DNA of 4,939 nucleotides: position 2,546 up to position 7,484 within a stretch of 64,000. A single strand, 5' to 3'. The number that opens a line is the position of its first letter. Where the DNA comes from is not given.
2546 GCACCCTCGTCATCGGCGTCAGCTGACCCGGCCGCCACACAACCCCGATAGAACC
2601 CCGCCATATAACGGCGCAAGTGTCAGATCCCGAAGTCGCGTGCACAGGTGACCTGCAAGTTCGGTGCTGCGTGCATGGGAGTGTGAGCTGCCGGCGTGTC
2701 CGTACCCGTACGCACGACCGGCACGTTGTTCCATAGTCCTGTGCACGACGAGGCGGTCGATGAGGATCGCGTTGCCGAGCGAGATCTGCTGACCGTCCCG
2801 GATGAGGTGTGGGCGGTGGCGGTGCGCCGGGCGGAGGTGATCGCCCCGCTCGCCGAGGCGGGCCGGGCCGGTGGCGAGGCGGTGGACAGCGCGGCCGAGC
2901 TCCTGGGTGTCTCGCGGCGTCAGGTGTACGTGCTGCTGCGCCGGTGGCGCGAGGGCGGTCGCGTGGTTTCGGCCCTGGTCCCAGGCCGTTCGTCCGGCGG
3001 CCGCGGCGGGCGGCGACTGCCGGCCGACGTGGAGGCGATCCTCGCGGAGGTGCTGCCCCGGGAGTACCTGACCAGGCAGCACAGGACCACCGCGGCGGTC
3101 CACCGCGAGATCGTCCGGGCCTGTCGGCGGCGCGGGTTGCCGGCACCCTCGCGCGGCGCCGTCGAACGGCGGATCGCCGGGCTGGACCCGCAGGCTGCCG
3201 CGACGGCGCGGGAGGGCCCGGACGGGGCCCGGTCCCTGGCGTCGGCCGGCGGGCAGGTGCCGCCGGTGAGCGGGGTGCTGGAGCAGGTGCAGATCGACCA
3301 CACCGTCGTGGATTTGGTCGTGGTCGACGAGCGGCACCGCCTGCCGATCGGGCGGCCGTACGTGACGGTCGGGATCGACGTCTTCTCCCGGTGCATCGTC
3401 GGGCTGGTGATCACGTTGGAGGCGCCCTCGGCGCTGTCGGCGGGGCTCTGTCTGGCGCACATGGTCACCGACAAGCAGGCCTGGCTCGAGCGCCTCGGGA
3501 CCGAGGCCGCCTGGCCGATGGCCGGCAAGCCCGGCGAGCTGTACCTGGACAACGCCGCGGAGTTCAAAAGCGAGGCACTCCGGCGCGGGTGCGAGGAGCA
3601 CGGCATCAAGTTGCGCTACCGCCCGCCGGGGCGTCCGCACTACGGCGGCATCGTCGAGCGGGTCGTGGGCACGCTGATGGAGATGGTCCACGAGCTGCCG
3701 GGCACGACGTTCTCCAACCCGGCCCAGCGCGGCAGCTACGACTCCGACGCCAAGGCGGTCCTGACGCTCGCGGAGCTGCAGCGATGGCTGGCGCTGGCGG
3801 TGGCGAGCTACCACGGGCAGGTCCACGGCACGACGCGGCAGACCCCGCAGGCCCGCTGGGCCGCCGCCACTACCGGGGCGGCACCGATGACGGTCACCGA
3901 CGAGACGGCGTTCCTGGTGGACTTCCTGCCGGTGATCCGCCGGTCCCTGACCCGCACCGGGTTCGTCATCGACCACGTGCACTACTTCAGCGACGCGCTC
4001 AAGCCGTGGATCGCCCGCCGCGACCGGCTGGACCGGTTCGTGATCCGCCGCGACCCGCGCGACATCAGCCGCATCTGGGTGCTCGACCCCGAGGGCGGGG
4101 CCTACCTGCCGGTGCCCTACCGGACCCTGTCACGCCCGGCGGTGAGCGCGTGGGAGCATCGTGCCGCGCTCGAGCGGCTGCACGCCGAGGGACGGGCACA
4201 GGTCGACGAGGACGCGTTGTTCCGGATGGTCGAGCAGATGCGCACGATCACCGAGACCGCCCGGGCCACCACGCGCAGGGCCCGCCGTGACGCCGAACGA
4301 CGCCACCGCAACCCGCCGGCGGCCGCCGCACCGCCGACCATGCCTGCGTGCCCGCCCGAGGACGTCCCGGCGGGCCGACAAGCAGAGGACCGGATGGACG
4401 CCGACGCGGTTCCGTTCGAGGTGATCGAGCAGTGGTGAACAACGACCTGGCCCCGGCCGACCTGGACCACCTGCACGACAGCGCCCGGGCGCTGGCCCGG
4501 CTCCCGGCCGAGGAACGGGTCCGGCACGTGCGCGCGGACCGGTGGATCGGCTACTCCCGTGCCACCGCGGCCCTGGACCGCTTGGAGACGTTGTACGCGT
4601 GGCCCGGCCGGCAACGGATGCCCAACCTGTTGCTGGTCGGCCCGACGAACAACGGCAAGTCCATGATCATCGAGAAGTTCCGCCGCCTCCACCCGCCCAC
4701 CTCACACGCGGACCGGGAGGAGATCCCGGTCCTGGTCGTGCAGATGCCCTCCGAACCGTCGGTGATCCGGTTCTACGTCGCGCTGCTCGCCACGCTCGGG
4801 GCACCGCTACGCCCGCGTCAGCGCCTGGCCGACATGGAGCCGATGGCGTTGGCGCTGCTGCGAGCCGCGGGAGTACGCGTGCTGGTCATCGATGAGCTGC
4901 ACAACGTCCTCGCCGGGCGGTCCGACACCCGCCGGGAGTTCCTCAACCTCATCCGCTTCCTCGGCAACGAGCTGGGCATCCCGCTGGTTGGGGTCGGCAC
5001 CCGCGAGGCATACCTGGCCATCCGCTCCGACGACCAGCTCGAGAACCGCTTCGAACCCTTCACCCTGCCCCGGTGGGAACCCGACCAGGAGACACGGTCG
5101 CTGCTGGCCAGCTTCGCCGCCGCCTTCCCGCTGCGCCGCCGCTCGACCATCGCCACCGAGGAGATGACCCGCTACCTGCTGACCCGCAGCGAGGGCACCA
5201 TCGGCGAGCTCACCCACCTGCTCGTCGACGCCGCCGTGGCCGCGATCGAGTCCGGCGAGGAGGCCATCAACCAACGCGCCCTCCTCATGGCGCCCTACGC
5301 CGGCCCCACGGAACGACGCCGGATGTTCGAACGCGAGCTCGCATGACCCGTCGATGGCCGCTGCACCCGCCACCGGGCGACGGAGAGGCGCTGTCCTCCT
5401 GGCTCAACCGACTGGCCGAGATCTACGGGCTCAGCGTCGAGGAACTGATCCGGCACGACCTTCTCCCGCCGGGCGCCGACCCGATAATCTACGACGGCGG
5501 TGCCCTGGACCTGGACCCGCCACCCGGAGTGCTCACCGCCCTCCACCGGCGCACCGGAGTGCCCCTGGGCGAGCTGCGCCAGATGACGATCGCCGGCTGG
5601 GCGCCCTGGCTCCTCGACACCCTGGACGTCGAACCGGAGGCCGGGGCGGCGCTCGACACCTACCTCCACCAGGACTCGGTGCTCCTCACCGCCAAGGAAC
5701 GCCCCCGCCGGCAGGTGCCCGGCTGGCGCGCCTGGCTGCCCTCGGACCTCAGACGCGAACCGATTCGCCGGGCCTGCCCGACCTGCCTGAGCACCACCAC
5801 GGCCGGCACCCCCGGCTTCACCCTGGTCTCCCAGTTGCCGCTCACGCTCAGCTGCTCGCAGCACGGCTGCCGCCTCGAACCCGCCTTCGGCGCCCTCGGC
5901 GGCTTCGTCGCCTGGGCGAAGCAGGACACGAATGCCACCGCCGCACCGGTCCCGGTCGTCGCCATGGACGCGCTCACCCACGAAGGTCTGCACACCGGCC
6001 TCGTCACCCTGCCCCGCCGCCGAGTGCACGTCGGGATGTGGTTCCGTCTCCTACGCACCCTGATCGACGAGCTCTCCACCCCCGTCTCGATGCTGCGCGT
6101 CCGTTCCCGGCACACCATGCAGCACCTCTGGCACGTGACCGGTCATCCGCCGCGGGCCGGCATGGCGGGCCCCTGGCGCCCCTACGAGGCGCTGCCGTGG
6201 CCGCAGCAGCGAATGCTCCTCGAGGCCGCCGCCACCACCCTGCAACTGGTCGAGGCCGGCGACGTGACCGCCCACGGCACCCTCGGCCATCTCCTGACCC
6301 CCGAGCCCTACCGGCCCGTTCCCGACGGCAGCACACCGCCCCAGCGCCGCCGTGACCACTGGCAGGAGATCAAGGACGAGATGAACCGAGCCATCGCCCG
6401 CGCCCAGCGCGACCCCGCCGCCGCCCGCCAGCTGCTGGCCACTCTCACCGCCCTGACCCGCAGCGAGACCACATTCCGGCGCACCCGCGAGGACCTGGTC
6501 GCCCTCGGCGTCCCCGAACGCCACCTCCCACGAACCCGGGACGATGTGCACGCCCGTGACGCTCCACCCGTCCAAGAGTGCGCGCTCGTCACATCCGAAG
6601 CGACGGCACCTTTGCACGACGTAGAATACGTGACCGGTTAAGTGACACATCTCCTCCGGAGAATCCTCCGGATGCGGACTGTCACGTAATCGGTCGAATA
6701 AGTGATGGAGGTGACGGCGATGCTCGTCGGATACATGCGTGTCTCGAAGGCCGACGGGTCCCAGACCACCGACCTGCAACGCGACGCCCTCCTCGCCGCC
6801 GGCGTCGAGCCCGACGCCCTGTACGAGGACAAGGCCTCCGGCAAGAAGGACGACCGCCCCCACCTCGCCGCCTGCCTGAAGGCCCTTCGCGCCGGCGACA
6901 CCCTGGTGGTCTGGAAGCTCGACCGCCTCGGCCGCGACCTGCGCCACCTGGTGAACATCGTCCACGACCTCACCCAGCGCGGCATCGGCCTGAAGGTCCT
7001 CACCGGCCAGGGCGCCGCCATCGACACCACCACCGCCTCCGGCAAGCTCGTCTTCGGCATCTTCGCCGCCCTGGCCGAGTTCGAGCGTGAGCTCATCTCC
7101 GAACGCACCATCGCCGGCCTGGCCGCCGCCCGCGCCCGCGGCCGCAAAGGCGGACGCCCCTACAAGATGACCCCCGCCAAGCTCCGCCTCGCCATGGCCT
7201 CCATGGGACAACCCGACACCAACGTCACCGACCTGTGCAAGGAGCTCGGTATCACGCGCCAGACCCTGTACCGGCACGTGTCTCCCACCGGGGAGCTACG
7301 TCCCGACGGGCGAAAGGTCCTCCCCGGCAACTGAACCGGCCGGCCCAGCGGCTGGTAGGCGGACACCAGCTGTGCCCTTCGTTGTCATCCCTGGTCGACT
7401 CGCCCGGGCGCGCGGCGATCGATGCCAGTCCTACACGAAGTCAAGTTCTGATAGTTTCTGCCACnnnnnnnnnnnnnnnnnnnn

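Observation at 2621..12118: Tn5053/Tn402-family tniABQR transposon with high-GC codon usage carrying a merR-merA-merB cargo but no merT/merP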

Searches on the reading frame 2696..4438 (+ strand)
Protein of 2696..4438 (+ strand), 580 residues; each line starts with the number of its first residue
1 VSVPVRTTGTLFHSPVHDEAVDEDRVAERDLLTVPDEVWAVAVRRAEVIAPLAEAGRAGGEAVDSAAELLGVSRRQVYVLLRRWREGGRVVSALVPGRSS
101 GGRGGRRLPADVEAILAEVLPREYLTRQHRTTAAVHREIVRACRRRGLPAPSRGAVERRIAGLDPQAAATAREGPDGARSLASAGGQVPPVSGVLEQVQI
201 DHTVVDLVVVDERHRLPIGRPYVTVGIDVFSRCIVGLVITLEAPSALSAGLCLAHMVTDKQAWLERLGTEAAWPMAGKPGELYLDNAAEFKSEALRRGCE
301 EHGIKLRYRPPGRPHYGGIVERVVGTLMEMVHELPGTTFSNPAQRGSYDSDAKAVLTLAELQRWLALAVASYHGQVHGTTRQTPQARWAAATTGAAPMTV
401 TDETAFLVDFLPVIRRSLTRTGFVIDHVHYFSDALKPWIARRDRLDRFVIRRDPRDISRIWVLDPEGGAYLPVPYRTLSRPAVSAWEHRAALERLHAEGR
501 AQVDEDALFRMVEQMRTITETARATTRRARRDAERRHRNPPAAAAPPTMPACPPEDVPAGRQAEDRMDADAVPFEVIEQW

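Call 9: search_protein_families(library=pfam, proteins=[window:2696-4438:+], max_evalue=0.01)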
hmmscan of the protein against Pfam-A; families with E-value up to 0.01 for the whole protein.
window:2696-4438:+ (580 aa): 9 families
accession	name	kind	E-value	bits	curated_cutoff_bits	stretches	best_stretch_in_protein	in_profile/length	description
PF09299.17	Mu-transpos_C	-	5.1e-11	42.9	21.7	1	410-471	4-59/61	Mu transposase, C-terminal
PF13551.12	HTH_29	-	3.2e-08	34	28.1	1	58-114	9-64/64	Winged helix-turn helix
PF13518.12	HTH_28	-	1.4e-07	31.9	25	1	45-99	2-49/52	Helix-turn-helix domain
PF13384.12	HTH_23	-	6.9e-07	29.3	24.6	1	43-88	5-45/50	Homeodomain-like domain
PF00665.32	rve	-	4.3e-06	27.4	32.6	1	205-314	10-102/102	Integrase core domain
PF13683.12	rve_3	-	0.0012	19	26.5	0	302-336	1-35/67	Integrase core domain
PF09039.17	HTH_Tnp_Mu_2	-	0.0019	18.7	20.5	1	93-182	15-103/109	Mu DNA binding, I gamma subdomain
PF13358.12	DDE_3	-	0.0022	18.3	28.6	1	259-327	63-129/146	DDE superfamily endonuclease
PF11985.13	Phage_Mu_Gp27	-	0.0097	16.7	28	0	107-183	3-70/173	Bacteriophage Mu, Gp27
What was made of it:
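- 2696..4438 (+): tniA, DDE transposase (580 aa). Pfam rve, Mu-transpos_C and HTH domains (call 9).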

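Call 11: search_protein_families(library=ncbifam, proteins=[window:2696-4438:+], max_evalue=0.001)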
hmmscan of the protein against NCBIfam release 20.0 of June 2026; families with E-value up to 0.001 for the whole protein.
window:2696-4438:+ (580 aa): 4 families
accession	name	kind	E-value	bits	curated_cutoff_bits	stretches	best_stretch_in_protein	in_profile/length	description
NF033577.2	transpos_IS481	equivalog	1.6e-15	57.4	224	1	58-354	11-255/284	IS481 family transposase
NF033546.1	transpos_IS21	equivalog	5.3e-10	39.3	160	1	295-390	205-284/294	IS21 family transposase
NF033545.0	transpos_IS630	equivalog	1.9e-08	34.1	100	1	58-139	10-88/299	IS630 family transposase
NF033516.0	transpos_IS3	equivalog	5.2e-06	25.9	160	1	218-327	230-324/369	IS3 family transposase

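Call 12: find_encoding_contigs(protein=window:2696-4438:+, flank=10000, max_places=10)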
Protein window:2696-4438:+ (580 aa): 1 contig read that carries it; 1 place shown.
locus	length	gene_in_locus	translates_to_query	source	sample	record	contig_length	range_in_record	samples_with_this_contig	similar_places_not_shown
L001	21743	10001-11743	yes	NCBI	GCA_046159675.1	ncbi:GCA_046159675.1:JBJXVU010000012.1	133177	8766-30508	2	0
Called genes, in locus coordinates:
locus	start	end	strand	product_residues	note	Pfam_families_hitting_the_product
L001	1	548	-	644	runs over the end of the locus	PF00589:Phage_integrase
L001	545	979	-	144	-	PF00589:Phage_integrase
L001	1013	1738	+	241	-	-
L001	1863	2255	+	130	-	-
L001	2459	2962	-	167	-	-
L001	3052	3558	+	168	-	-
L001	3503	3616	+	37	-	-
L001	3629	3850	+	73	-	-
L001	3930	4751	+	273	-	PF00027:cNMP_binding, PF13545:HTH_Crp_2, PF00325:Crp (weak)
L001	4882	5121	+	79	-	PF00403:HMA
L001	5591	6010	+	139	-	-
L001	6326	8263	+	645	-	PF00122:E1-E2_ATPase, PF00702:Hydrolase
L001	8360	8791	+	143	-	PF02311:AraC_binding (weak), PF07883:Cupin_2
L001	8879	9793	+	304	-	PF08240:ADH_N, PF00107:ADH_zinc_N, PF13602:ADH_zinc_N_2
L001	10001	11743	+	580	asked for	PF13384:HTH_23 (weak), PF13518:HTH_28 (weak), PF13551:HTH_29, PF00665:rve (faint), PF09299:Mu-transpos_C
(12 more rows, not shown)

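Call 13: find_related_loci(query=window:2696-4438:+, collection=genome_contigs, flank=10000)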
Query window:2696-4438:+ (580 aa) in genome_contigs; peptide patterns used: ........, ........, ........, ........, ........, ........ (x = any residue, [..] = any of these).
599 stretches matched a pattern (row limit reached: there are more); 76 encode a relative of the query (tblastn E <= 1e-3); 75 distinct loci.
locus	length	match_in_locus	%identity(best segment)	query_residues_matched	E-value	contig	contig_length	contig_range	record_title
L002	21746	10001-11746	79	1-580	0e+0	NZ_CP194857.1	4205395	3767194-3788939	Sanguibacter sp. Z1732 chromosome, complete genome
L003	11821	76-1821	80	1-580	0e+0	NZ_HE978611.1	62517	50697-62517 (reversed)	Brevibacterium senegalense strain JC43, whole genome shotgun sequence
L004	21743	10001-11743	79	1-580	0e+0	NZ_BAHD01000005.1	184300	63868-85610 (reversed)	Kineosphaera limosa NBRC 100340, whole genome shotgun sequence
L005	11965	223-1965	79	1-580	0e+0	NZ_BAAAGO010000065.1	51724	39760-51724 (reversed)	Micropruina glycogenica strain JCM 10248 sequence65, whole genome shotgun sequence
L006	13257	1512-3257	78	1-580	0e+0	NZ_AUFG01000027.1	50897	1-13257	Arsenicicoccus bolidensis DSM 15745 K313DRAFT_scaffold00027.27_C, whole genome shotgun sequence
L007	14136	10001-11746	79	1-580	0e+0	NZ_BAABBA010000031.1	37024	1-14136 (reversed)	Georgenia daeguensis strain JCM 17459 sequence031, whole genome shotgun sequence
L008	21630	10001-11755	74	1-580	0e+0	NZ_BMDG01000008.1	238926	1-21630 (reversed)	Isoptericola cucumis strain CCM 8653 sequence08, whole genome shotgun sequence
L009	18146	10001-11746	77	1-580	0e+0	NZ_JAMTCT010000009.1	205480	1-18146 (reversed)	Promicromonospora umidemergens strain DSM 22081 Ga0061141_scaffold00009.9, whole genome shotgun sequence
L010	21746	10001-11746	74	1-580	0e+0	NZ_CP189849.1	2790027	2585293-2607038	Janibacter sp. G56 chromosome, complete genome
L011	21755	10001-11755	76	1-580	0e+0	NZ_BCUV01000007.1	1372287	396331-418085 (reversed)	Janibacter terrae NBRC 107853, whole genome shotgun sequence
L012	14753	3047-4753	72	11-580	0e+0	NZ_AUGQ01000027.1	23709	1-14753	Microbacterium gubbeenense DSM 15944 G510DRAFT_scaffold00026.26_C, whole genome shotgun sequence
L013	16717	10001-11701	71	11-580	0e+0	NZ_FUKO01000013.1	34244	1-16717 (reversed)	Microbacterium esteraromaticum strain B Mb 05.01, whole genome shotgun sequence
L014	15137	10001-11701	71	11-580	0e+0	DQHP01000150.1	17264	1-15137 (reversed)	MAG TPA_asm: Microbacterium sp. isolate UBA11305 contig_2802, whole genome shotgun sequence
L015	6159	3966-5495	73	10-518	0e+0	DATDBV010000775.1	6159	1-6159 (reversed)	MAG TPA_asm: Nakamurella sp. isolate SMAG_U131 k141_1748698, whole genome shotgun sequence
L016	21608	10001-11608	80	1-536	0e+0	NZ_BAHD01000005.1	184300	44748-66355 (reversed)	Kineosphaera limosa NBRC 100340, whole genome shotgun sequence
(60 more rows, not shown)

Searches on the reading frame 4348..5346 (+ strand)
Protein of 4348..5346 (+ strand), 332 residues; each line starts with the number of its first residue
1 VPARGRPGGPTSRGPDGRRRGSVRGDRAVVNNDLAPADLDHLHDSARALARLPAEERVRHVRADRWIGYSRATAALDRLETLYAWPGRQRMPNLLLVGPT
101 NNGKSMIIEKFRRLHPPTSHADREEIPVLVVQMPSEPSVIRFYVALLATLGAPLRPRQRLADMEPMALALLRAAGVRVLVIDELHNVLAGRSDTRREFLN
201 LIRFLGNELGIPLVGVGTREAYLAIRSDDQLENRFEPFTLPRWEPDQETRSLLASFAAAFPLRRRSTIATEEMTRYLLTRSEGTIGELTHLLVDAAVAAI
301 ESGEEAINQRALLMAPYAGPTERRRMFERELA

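Call 9: search_protein_families(library=pfam, proteins=[window:4348-5346:+], max_evalue=0.01)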
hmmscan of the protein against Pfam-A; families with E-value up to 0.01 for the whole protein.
window:4348-5346:+ (332 aa): 3 families
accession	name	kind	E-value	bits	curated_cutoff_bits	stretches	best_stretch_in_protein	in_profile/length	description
PF05621.17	TniB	-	2.7e-78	262.2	22.4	1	57-244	1-188/189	Bacterial TniB protein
PF13401.12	AAA_22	-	2.2e-15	57.6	27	1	93-222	7-127/130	AAA domain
PF13191.12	AAA_16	-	5.7e-05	24.1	32.6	1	75-208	8-158/167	AAA ATPase domain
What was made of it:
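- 4432..5346 (+): tniB, AAA+ regulator (304 aa). The start is GTG at 4432, or at 4435 overlapping the tniA stop. Pfam TniB, 262 bits (call 9).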

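Call 11: search_protein_families(library=ncbifam, proteins=[window:4348-5346:+], max_evalue=0.001)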
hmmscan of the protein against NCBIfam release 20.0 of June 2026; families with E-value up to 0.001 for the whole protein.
window:4348-5346:+ (332 aa): 0 families

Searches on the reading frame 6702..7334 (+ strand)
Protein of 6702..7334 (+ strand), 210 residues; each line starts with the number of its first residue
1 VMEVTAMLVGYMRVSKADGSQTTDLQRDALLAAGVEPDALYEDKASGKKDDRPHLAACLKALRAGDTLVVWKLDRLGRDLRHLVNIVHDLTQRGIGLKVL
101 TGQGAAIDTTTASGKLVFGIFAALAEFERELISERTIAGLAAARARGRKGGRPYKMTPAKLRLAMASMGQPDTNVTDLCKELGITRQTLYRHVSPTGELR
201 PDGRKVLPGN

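Call 9: search_protein_families(library=pfam, proteins=[window:6702-7334:+], max_evalue=0.01)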
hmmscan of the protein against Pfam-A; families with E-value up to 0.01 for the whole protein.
window:6702-7334:+ (210 aa): 7 families
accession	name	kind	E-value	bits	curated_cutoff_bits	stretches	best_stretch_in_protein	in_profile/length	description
PF00239.26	Resolvase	-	7.7e-46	156.2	23.3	1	9-148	2-144/145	Resolvase, N terminal domain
PF13551.12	HTH_29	-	2.2e-05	24.9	28.1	1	163-193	5-33/64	Winged helix-turn helix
PF02796.21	HTH_7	-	5.3e-05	23.7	23.8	1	151-191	1-40/45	Helix-turn-helix domain of resolvase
PF02954.25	HTH_8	-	0.00017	21.7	22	1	174-191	20-37/42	Bacterial regulatory protein, Fis family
PF12802.13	MarR_2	-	0.0029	18.2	27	1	156-193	3-41/61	MarR family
PF13518.12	HTH_28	-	0.0044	17.5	25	0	162-193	4-33/52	Helix-turn-helix domain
PF08279.18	HTH_11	-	0.0067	16.7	25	0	170-193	13-36/55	HTH domain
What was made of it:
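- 6720..7334 (+): tniR, serine resolvase (204 aa). Pfam Resolvase, 156 bits (call 9).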

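Call 11: search_protein_families(library=ncbifam, proteins=[window:6702-7334:+], max_evalue=0.001)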
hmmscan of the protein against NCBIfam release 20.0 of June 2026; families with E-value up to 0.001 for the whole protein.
window:6702-7334:+ (210 aa): 6 families
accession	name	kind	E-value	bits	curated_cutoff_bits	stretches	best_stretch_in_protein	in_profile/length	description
NF041201.1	recomb_XisF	equivalog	8.9e-20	71.1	375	1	9-149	2-142/465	fdxN element excision recombinase XisF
NF009949.0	PRK13413.1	equivalog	2.7e-18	66.4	272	1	7-196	1-196/203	master DNA invertase Mpi family serine-type recombinase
NF047343.1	SCCmet_CcrB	equivalog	6.1e-12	45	900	1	40-142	48-150/542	cassette chromosome recombinase CcrB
NF047347.1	SCCmet_CcrC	equivalog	4.2e-11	42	900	1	43-146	49-153/558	cassette chromosome recombinase CcrC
NF047344.1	SCCmet_CcrA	equivalog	9.6e-08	31.5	700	1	35-145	34-144/442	cassette chromosome recombinase CcrA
NF049883.1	resolv_YneB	equivalog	1.4e-05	24.6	175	1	10-147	4-146/211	YneB family resolvase-like protein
